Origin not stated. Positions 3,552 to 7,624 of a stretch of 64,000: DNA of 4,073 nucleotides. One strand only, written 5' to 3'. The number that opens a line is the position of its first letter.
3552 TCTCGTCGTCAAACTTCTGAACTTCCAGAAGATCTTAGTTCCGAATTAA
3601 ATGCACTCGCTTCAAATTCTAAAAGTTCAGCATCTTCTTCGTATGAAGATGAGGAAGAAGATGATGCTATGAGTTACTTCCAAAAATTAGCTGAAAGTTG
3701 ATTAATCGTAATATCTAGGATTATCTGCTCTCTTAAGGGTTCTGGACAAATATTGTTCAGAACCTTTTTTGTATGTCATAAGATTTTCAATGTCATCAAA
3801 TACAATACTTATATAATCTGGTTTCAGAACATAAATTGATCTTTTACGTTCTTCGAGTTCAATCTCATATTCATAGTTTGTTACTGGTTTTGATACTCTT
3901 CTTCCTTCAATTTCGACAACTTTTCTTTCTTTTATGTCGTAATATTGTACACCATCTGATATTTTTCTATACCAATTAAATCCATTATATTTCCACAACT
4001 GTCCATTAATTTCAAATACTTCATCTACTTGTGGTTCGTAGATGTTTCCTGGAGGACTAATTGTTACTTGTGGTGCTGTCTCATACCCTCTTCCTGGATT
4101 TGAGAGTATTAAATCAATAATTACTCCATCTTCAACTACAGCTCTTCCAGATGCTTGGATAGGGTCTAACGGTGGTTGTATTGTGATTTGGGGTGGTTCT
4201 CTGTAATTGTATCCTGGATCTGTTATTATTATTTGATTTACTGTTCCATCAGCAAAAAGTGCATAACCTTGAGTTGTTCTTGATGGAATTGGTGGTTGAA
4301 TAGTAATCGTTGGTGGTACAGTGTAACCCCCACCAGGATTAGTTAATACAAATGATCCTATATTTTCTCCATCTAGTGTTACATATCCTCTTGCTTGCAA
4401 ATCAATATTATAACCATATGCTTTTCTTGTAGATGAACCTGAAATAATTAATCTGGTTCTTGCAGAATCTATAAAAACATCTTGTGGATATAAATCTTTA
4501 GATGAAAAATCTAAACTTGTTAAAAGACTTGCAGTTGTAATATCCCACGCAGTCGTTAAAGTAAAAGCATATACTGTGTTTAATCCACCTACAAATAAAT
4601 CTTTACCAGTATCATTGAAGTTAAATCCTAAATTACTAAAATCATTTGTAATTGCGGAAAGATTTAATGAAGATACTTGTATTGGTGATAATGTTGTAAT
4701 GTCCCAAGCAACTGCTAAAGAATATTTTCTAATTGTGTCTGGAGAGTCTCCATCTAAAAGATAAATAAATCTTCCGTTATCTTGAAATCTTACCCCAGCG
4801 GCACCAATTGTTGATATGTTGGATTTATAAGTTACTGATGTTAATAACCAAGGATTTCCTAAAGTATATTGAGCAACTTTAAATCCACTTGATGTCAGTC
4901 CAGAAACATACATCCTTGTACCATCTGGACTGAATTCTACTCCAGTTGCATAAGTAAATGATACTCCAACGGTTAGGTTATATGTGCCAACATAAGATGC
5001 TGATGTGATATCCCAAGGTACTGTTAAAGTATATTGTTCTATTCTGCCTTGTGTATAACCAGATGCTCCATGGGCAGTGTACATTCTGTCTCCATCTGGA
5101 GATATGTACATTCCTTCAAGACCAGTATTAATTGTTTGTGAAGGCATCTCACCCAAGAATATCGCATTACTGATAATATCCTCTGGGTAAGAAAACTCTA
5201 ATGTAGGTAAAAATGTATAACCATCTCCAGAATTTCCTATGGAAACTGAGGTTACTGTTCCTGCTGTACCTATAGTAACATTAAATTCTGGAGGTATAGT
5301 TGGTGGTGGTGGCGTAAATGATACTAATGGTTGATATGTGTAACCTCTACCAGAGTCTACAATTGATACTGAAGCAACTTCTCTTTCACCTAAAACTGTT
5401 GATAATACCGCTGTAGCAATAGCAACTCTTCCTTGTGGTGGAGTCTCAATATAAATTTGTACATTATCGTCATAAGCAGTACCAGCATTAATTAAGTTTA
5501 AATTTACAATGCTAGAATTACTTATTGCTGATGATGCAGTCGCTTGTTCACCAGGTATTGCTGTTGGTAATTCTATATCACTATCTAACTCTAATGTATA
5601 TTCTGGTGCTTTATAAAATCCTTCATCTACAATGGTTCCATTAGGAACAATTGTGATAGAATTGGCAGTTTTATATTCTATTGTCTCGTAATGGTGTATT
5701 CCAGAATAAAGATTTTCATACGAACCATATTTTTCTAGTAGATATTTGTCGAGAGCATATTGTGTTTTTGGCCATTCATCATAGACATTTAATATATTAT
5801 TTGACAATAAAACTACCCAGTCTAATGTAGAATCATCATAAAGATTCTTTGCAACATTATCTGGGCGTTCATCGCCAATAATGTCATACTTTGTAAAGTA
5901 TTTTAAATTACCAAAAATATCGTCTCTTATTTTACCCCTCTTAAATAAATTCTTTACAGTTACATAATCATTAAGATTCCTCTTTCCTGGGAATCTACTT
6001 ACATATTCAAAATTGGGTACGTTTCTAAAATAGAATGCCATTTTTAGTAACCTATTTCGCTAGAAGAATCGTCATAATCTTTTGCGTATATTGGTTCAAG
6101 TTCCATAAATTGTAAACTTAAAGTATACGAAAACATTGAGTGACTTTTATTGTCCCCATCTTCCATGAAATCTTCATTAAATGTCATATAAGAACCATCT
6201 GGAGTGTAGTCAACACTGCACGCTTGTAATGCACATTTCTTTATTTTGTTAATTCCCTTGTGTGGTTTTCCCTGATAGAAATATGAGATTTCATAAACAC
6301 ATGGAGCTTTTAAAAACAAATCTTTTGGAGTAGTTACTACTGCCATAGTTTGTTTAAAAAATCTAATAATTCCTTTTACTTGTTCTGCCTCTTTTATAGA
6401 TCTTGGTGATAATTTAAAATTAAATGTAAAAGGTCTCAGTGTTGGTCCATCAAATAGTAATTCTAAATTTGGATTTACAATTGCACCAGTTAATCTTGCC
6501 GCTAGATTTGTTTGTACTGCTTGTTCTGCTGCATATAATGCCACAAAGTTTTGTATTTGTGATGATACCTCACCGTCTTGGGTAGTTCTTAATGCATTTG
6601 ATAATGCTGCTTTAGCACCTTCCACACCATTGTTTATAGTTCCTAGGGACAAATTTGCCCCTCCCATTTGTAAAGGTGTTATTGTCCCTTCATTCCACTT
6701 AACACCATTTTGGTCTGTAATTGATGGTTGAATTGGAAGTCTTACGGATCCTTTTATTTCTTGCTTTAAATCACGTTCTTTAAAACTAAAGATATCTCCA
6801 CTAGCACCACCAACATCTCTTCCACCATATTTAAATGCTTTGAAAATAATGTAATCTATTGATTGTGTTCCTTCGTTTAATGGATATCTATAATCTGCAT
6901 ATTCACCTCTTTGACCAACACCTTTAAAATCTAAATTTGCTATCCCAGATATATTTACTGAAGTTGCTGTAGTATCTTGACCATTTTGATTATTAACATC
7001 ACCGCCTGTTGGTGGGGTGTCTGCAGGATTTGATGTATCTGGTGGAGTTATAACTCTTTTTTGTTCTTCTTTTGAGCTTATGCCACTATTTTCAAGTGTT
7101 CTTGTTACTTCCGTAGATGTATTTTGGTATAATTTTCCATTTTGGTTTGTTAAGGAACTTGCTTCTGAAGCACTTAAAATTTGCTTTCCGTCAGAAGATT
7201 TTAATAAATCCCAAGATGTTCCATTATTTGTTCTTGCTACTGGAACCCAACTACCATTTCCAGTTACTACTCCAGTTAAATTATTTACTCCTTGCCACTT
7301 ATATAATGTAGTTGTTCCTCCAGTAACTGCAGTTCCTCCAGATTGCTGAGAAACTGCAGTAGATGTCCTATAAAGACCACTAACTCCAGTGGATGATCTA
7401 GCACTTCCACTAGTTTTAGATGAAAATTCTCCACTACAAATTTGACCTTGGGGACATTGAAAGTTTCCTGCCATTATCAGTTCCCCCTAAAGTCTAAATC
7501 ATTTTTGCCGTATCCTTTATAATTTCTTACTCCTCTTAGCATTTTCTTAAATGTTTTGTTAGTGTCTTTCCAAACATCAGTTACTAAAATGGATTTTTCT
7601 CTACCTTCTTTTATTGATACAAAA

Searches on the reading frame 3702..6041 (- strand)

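Call 32: search_protein_families(library=phrogs, proteins=[window:3702-6041:-], max_evalue=0.00001)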
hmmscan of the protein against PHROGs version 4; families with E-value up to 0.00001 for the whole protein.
window:3702-6041:- (779 aa): 9 families
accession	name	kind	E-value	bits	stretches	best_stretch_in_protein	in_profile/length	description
phrog_232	-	tail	2.7e-57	195.7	2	1-146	1-141/296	baseplate wedge subunit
phrog_460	-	connector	8.8e-23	81.6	3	599-674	229-304/385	head closure Hc2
phrog_701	-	head and packaging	9.4e-22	75.6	2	554-672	387-508/6136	virion structural protein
phrog_19630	-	head and packaging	5.2e-18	65.2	2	559-664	392-498/1266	virion structural protein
phrog_5342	-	tail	1e-15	56.7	2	601-756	61-172/3319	tail fiber protein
phrog_17885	-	tail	6.5e-12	45.2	1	551-625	779-856/1002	tail fiber protein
phrog_708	-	tail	1.7e-09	36.9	1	561-660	817-915/1383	baseplate wedge subunit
phrog_22827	-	unknown function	8.6e-07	28.9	0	162-275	5-119/613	-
phrog_1922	-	tail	2.7e-06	27.2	0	561-622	834-892/932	baseplate hub subunit and tail lysozyme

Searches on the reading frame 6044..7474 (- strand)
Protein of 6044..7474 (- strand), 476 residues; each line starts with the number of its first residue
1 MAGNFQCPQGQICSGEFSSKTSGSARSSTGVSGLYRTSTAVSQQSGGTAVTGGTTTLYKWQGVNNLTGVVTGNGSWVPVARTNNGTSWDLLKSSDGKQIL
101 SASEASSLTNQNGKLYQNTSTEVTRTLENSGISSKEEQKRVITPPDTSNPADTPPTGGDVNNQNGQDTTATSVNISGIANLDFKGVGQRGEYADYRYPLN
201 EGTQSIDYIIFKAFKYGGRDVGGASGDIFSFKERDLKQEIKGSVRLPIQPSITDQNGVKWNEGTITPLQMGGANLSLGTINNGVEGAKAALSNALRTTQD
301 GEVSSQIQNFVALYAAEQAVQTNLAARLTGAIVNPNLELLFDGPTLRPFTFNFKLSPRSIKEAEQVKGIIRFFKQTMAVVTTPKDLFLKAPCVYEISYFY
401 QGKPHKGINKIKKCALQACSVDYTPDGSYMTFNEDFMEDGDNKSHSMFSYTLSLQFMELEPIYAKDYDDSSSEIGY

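Call 32: search_protein_families(library=phrogs, proteins=[window:6044-7474:-], max_evalue=0.00001)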
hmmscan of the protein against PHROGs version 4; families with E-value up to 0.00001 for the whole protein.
window:6044-7474:- (476 aa): 1 family
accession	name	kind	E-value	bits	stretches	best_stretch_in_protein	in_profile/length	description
phrog_230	-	tail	2e-64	219.8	1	34-470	117-585/628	baseplate tail tube cap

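Call 59: search_dna_similar(query=window:6044-7474:-, collection=phages, mode=protein, max_rows=12)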
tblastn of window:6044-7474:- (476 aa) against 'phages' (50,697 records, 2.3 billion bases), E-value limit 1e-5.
Records with a match: 692; places in all: 692; records where one place covers at least 80% of the query: 2.
Best place of each record, by identity: <60% 692.
By first word of the organism name: Synechococcus 244; Salmonella 164; Vibrio 70; Klebsiella 44; Cyanophage 34; Escherichia 29; Dickeya 19; Stenotrophomonas 16; Serratia 10; Marine 8; and 18 more.
By host as written in the record: - 255; Synechococcus sp. 28; Salmonella enterica 26; Synechococcus 24; Salmonella enterica subsp. enterica serovar Enteritidis PT1 21; Klebsiella pneumoniae 19; Synechococcus sp. MW02 15; Salmonella enterica subsp. enterica serovar Typhimurium 14; and 131 more.
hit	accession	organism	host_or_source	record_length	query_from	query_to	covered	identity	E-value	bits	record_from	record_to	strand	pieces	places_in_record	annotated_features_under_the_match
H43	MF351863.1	Synechococcus phage Bellamy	Synechococcus str. WH8109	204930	70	468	84%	30.8%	1e-41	164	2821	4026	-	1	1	6: tail tube cap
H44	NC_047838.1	Synechococcus phage Bellamy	Synechococcus str. WH8109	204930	70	468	84%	30.8%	1e-41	164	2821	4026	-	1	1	6: baseplate tail tube cap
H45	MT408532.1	Synechococcus phage SynMITS9220M01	Synechococcus sp. MIT S9220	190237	150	476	69%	37.5%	7e-47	180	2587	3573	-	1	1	hypothetical protein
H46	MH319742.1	Marine virus AG-345-E15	single cell amplified by WGA-X; seawater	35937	192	476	60%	40.4%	3e-52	196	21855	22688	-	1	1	record has no annotation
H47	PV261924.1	Synechococcus phage RN05-S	Synechococcus sp. MW02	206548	150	466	67%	36.3%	1e-46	179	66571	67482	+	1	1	baseplate tail tube cap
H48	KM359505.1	Prochlorococcus phage P-TIM68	Prochlorococcus sp. MIT9515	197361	125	472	73%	32.5%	2e-43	170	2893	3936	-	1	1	putative baseplate tail tube cap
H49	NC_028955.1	Prochlorococcus phage P-TIM68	Prochlorococcus sp. MIT9515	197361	125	472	73%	32.5%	2e-43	170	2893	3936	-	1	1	putative baseplate tail tube cap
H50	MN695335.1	Synechococcus phage B23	Synechoccus sp.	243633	244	476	49%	47.4%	5e-52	195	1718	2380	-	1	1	hypothetical protein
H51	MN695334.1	Synechococcus phage B3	Synechoccus sp.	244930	244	476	49%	47.4%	5e-52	195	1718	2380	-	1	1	hypothetical protein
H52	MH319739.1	Marine virus AG-345-E08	single cell amplified by WGA-X; seawater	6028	196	476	59%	39.3%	2e-52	196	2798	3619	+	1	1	record has no annotation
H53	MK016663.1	Synechococcus phage S-H68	Synechococcus sp. LTWRED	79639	196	476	59%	39.1%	2e-49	187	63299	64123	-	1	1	baseplate tail tube cap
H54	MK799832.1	Synechococcus phage S-B05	Synechococcus sp. MW02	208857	196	476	59%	39.1%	2e-49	187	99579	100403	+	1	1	putative baseplate tail tube cap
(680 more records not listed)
